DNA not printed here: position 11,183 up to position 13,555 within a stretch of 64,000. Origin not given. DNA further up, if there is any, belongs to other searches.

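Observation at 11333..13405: Third transposition gene is a 690-aa multi-winged-helix + HEAT-repeat protein instead of TniQ/TnsD: candidate new target-selector class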

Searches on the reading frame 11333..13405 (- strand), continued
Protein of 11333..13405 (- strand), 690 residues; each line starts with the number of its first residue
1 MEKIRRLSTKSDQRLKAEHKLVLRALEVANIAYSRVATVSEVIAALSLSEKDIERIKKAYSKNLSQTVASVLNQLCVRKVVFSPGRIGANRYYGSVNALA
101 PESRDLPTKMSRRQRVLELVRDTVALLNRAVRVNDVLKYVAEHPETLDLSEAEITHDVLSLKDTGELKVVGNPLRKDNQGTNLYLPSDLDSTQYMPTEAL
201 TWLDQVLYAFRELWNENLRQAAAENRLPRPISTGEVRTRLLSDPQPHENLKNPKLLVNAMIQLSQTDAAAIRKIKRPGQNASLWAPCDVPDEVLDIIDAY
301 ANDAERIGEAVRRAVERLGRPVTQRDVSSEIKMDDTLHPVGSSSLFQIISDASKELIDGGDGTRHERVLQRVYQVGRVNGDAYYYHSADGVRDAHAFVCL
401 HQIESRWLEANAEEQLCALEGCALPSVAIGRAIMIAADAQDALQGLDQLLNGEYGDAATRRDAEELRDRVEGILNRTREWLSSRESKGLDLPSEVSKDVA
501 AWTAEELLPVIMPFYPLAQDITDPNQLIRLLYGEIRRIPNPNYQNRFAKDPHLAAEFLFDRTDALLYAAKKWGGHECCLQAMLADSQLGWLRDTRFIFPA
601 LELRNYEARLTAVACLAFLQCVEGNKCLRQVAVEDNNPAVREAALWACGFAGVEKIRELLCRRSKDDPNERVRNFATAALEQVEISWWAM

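Call 57: search_protein_families(library=pfam, proteins=[L019:14647-15363:+, L019:15360-16652:-, L019:17505-18656:-, L019:18767-19618:-, L013:20527-21048:-, L013:20074-20388:+, L019:20775-21803:+], max_evalue=0.001)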
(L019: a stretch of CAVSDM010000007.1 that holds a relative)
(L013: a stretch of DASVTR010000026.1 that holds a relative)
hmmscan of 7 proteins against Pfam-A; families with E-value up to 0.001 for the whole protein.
L019:14647-15363:+ (238 aa): 6 families
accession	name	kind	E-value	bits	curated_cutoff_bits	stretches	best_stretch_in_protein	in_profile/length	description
PF13358.12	DDE_3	-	1.9e-17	63.9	28.6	1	143-234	2-93/146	DDE superfamily endonuclease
PF13565.12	HTH_32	-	2.2e-07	31.7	33.7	1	46-107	12-73/73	Homeodomain-like domain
PF13592.12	HTH_33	-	4.3e-05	23.5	25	1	82-117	6-41/60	Winged helix-turn helix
PF01710.22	HTH_Tnp_IS630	-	9.3e-05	22.9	21.3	1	3-127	2-111/119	Transposase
PF01498.24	HTH_Tnp_Tc3_2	-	0.00017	22.3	31.5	1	69-118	2-50/72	Transposase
PF01316.27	Arg_repressor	-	0.00023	21.3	27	1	67-116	6-54/70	Arginine repressor, DNA binding domain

L019:15360-16652:- (430 aa): 1 family
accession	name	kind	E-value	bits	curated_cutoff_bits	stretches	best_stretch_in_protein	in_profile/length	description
PF00872.24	Transposase_mut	-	9.2e-124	413.6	21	1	30-395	13-377/379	Transposase, Mutator family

L019:17505-18656:- (383 aa): 1 family
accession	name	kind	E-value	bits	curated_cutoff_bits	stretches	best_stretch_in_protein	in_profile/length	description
PF00248.27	Aldo_ket_red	-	3.5e-63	213.8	24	1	61-356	2-289/291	Aldo/keto reductase family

L019:18767-19618:- (283 aa): 1 family
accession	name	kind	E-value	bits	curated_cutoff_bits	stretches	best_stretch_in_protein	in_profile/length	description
PF00248.27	Aldo_ket_red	-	3.9e-56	190.7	24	1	16-257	3-289/291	Aldo/keto reductase family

L013:20527-21048:- (173 aa): 1 family
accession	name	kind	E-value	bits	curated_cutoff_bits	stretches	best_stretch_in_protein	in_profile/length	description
PF13391.12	HNH_2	-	9.5e-12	45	21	1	59-109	1-65/66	HNH endonuclease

L013:20074-20388:+ (104 aa): 0 families

L019:20775-21803:+ (342 aa): 3 families
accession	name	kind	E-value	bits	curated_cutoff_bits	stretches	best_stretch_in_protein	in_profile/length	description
PF06719.19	AraC_N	-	6.5e-47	159.3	24.2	1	63-213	2-148/150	AraC-type transcriptional regulator N-terminus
PF12833.13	HTH_18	-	2e-16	60.5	33.6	1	249-324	1-76/80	Helix-turn-helix domain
PF00165.29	HTH_AraC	-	6.3e-11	42.6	26.6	1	236-276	1-41/42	Bacterial regulatory helix-turn-helix proteins, AraC family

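Call 67: search_solved_structures(query=A1, max_evalue=1)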
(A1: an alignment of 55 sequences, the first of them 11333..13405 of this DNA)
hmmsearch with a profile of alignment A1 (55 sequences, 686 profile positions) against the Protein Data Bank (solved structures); distinct sequences matched with E-value up to 1: 21.
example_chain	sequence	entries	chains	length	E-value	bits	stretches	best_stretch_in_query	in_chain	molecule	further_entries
9sah_A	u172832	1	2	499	4e-10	41.9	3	579-673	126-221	E4-NB2 synthetic fusion protein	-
4zv6_A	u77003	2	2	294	3.4e-08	35.5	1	580-676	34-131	AlphaRep-7 | alpha-Rep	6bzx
4xl5_C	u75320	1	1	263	1e-06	30.6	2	579-676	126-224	bGFP-A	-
8aw4_A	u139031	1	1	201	1.2e-06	30.4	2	580-662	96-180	ALPHAREP bB-E3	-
6gwc_C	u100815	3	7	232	4.3e-06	28.6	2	575-676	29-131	iE5 ALPHAREP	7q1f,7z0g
6fsq_A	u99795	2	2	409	9.7e-06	27.4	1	580-676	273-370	alphaRep A3_bGFPD | A3_bGFPD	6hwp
7p0h_A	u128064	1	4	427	1.8e-05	26.5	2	597-674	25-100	Helicobacter pylori ComF fused to an artificial alphaREP crystallization helper (named B2)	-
6ft5_A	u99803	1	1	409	7.9e-05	24.4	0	580-662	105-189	alphaRep A3_A3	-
5dcq_A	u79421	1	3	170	0.00013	23.7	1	601-676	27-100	artificial repeat proteins (alphaREP3)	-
6g4j_B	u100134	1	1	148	0.0011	20.6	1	610-676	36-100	alphaREP bE8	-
6veh_A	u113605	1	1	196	0.0018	19.9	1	580-662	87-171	HEAT repeat domain-containing protein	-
4xvp_D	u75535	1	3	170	0.0019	19.8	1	580-662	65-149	BGFP-C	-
9rhz_A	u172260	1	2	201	0.0022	19.6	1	579-675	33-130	ALPHAREP bE5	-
3ltm_A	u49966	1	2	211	0.0041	18.7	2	580-662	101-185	Alpha-Rep4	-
3ltj_A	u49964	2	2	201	0.0057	18.2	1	580-662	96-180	AlphaRep-4 | bA3-2: binder of A3 protein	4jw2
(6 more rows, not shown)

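Call 68: find_encoding_contigs(protein=P0001, flank=10000, max_places=2)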
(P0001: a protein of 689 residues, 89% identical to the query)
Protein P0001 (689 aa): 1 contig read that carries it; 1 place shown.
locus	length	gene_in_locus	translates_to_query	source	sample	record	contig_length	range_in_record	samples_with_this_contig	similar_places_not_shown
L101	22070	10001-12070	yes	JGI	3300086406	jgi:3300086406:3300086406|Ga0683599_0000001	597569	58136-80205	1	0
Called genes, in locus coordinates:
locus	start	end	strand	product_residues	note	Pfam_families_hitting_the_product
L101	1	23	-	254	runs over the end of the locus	-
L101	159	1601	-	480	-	-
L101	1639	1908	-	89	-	-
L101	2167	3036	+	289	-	-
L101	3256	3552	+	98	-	-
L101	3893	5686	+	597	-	-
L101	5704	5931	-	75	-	PF13560:HTH_31, PF12844:HTH_19 (weak), PF01381:HTH_3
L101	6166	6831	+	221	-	PF10108:DNA_pol_B_exo2, PF13482:RNase_H_2 (weak)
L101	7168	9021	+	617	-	PF00665:rve, PF09299:Mu-transpos_C (weak)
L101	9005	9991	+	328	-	PF13401:AAA_22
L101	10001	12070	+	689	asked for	PF13646:HEAT_2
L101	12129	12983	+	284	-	PF13191:AAA_16 (faint), PF13401:AAA_22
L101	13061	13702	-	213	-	-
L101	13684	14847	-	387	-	-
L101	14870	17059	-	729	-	PF12770:CHAT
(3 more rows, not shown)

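Call 69: find_encoding_contigs(protein=P0007, flank=10000, max_places=2)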
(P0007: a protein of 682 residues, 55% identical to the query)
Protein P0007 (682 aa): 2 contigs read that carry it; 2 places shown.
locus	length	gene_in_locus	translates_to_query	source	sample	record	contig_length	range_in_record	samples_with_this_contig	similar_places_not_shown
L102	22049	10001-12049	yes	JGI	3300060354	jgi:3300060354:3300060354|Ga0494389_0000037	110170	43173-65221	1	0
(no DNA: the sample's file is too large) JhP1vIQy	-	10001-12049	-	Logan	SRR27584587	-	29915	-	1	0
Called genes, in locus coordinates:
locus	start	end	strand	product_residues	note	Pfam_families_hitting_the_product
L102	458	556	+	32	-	-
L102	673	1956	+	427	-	PF00145:DNA_methylase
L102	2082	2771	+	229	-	PF00730:HhH-GPD, PF00633:HHH (faint)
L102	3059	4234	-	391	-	-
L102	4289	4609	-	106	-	PF01381:HTH_3 (weak)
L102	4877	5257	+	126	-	-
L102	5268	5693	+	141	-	-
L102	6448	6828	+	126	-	PF01381:HTH_3 (faint)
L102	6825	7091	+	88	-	-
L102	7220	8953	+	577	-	PF00665:rve (weak), PF09299:Mu-transpos_C (weak)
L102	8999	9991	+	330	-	PF13401:AAA_22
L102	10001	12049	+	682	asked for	-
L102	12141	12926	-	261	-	-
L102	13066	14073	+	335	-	PF13495:Phage_int_SAM_4 (weak), PF00589:Phage_integrase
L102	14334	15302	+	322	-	-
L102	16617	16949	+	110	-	PF13646:HEAT_2 (weak)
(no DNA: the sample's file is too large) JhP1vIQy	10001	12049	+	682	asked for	-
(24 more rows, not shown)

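Call 70: find_encoding_contigs(protein=P0018, flank=10000, max_places=2)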
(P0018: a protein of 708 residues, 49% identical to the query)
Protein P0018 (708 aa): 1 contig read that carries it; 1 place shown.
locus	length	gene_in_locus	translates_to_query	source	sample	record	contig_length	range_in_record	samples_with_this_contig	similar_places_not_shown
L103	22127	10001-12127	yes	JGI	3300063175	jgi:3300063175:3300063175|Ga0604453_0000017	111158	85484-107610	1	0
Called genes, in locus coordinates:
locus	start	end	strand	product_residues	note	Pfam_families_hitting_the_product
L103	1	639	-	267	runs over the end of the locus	PF01507:PAPS_reduct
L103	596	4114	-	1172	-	-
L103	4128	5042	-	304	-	PF13182:DUF4007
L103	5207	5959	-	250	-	-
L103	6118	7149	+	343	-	PF00589:Phage_integrase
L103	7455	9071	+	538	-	PF00665:rve (faint), PF09299:Mu-transpos_C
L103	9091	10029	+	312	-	PF13401:AAA_22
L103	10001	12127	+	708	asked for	PF13646:HEAT_2 (faint)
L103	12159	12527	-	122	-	-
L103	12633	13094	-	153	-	PF23914:TPR_CcmH_CycH (weak), PF12895:ANAPC3, PF13424:TPR_12 (weak), PF00515:TPR_1 (weak), PF07719:TPR_2 (weak), PF13414:TPR_11 (weak), PF13432:TPR_16, PF14559:TPR_19, +4 more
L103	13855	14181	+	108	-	-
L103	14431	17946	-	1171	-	PF23381:Beta-prop_IFT122_1st, PF24807:WD40_CDC20-Fz, PF24814:WD40_Prp19, PF24817:WD40_WDHD1_1st, PF25173:Beta-prop_WDR3_1st, PF25174:Beta-prop_THOC3, PF25175:Beta-prop_WDR5, PF23381:Beta-prop_IFT122_1st, +40 more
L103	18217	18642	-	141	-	-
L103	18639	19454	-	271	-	-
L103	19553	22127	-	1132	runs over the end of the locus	PF23381:Beta-prop_IFT122_1st, PF25174:Beta-prop_THOC3, PF25175:Beta-prop_WDR5, PF23381:Beta-prop_IFT122_1st, PF25174:Beta-prop_THOC3, PF25175:Beta-prop_WDR5, PF23414:Beta-prop_EML_2, PF24814:WD40_Prp19, +45 more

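Call 71: search_protein_families(library=pfam, proteins=[L010:12963-13967:+, L010:12065-12850:-, L010:5877-6614:+, L010:5563-5874:+, L010:14019-14813:-], max_evalue=0.01)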
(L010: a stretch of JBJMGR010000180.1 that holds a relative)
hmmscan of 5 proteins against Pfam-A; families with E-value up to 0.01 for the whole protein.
L010:12963-13967:+ (334 aa): 1 family
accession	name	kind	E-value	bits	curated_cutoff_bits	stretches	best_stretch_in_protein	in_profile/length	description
PF00589.27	Phage_integrase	-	1.1e-22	81.1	27.1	1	137-315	2-167/172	Phage integrase family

L010:12065-12850:- (261 aa): 0 families

L010:5877-6614:+ (245 aa): 1 family
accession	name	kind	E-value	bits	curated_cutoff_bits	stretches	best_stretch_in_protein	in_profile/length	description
PF06114.19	Peptidase_M78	-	4.6e-10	39.8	22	1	79-219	26-123/123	IrrE N-terminal-like domain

L010:5563-5874:+ (103 aa): 3 families
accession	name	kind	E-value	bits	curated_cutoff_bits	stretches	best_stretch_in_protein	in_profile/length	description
PF01381.28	HTH_3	-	9.3e-12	45.2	23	1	7-68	1-55/55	Helix-turn-helix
PF12844.13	HTH_19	-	1.3e-09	38.3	30.2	1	4-70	1-60/64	Helix-turn-helix domain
PF13560.12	HTH_31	-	6.9e-08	33.1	27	1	3-64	2-57/64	Helix-turn-helix domain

L010:14019-14813:- (264 aa): 0 families

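Call 74: find_encoding_contigs(protein=P0227, flank=10000, max_places=2)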
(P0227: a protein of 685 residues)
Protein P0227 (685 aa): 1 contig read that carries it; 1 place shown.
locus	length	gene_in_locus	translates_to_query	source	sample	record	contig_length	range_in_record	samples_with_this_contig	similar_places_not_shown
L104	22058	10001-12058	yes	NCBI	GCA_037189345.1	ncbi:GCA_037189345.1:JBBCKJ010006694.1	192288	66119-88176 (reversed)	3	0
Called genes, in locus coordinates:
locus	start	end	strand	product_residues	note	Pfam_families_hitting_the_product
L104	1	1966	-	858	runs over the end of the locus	PF04851:ResIII, PF27151:YagJ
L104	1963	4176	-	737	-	PF01555:N6_N4_Mtase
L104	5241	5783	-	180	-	-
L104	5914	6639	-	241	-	-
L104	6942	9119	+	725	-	PF00665:rve, PF09299:Mu-transpos_C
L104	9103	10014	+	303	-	PF05621:TniB (weak), PF20720:nSTAND3 (weak), PF13401:AAA_22, PF00004:AAA (weak)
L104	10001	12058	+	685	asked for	PF13646:HEAT_2 (weak)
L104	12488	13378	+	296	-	PF09407:AbiEi_1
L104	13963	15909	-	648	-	PF00122:E1-E2_ATPase, PF00702:Hydrolase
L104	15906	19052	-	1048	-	PF00873:ACR_tran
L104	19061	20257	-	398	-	PF25917:BSH_RND (weak), PF25919:BSH_CusB (weak), PF25973:BSH_CzcB, PF25893:HH_CzcB (weak), PF25944:Beta-barrel_RND (weak), PF25954:Beta-barrel_RND_2, PF25975:CzcB_C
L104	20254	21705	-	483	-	PF02321:OEP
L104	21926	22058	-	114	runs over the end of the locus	-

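Call 75: find_encoding_contigs(protein=P0081, flank=10000, max_places=2)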
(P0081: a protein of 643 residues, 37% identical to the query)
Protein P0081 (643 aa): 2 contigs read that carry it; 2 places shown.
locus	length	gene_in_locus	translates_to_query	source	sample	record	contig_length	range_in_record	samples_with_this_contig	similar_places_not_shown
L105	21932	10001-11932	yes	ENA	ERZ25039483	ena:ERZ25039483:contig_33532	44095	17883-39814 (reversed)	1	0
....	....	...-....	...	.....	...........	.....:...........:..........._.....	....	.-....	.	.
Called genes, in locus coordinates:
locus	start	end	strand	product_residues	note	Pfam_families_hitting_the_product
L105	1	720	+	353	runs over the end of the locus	PF02463:SMC_N (weak), PF13476:AAA_23, PF13514:AAA_27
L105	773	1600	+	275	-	-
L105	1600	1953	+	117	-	-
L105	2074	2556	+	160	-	-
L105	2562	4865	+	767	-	PF13166:AAA_13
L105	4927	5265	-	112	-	-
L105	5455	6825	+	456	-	PF02689:Herpes_Helicase (faint), PF13191:AAA_16 (weak), PF05970:PIF1, PF13245:AAA_19, PF13604:AAA_30, PF01443:Viral_helicase1 (faint), PF13401:AAA_22 (weak)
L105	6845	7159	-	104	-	PF13560:HTH_31, PF01381:HTH_3, PF12844:HTH_19 (faint)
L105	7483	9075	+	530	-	PF00665:rve, PF09299:Mu-transpos_C (weak)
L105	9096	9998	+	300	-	PF13401:AAA_22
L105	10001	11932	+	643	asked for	-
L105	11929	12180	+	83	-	-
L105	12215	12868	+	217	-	-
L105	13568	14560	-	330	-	PF13271:DUF4062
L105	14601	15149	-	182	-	-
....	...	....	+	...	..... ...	-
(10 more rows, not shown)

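Call 80: search_protein_families(library=padloc, proteins=[window:11333-13405:-], max_evalue=0.001)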
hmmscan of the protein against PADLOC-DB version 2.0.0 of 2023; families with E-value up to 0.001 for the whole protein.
window:11333-13405:- (690 aa): 0 families

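Call 81: search_protein_families(library=phrogs, proteins=[window:11333-13405:-], max_evalue=0.001)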
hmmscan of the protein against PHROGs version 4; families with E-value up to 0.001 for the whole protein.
window:11333-13405:- (690 aa): 0 families

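Call 97: find_encoding_contigs(protein=P0020, flank=10000, max_places=1)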
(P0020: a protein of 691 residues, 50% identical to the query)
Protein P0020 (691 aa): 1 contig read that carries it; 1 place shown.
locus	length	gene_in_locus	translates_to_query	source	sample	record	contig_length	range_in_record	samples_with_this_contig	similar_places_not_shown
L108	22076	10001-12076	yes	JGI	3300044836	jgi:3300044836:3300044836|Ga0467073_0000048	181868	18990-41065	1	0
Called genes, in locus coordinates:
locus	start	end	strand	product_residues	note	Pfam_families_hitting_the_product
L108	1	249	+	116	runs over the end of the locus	-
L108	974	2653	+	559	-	PF04851:ResIII (faint), PF00271:Helicase_C (faint)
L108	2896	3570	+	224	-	PF04542:Sigma70_r2 (faint)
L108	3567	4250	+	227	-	-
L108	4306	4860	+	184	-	PF06114:Peptidase_M78 (faint)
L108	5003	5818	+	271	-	-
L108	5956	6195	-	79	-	-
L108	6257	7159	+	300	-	-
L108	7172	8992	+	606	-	PF00665:rve (weak), PF13683:rve_3 (faint), PF09299:Mu-transpos_C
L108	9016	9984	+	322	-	PF05621:TniB (weak), PF13401:AAA_22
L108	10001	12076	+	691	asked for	PF13646:HEAT_2 (weak)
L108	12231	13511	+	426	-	PF14488:DUF4434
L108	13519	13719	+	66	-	-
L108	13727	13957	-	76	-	-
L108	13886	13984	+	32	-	-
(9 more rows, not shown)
